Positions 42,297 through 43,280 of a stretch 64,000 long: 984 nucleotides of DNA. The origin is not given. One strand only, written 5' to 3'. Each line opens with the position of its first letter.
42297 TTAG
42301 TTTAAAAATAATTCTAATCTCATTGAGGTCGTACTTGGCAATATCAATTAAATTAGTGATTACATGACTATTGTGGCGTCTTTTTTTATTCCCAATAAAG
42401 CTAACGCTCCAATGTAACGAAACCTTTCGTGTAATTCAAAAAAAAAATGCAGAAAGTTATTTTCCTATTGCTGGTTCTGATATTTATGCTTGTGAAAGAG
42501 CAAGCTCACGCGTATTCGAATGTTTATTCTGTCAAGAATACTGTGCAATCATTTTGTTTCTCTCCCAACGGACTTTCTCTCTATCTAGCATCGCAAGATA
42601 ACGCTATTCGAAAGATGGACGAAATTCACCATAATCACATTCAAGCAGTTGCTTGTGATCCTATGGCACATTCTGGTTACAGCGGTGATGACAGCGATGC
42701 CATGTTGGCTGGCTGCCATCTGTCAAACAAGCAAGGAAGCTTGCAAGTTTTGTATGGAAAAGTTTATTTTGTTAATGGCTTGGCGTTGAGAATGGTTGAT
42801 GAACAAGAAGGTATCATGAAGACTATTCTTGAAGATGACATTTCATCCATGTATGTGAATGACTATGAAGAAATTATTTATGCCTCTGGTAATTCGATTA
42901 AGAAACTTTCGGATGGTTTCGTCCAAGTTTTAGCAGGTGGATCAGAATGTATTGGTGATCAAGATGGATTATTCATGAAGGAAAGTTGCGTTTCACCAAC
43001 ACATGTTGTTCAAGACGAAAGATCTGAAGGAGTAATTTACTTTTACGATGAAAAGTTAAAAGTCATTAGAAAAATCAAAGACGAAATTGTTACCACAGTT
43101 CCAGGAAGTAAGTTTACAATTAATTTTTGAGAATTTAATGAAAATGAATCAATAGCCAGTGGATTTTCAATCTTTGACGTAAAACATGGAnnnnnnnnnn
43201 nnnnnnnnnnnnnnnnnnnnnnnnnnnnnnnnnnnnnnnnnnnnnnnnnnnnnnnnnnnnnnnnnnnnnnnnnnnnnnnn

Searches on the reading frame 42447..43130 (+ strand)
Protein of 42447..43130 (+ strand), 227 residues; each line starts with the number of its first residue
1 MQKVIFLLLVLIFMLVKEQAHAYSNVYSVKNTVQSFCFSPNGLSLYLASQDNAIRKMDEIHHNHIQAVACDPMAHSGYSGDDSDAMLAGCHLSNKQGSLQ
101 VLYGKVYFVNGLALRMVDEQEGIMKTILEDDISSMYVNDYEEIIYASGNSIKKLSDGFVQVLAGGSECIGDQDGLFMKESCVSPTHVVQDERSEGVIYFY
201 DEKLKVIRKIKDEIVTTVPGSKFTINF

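Call 63: search_protein_families(library=pfam, proteins=[window:42447-43130:+], max_evalue=0.0001)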
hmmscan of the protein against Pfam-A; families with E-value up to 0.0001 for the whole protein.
window:42447-43130:+ (227 aa): 1 family
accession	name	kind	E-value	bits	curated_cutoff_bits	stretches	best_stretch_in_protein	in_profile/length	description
PF25021.1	TEN_NHL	-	5.7e-05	22.7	27.1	0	69-130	121-178/357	Teneurin NHL domain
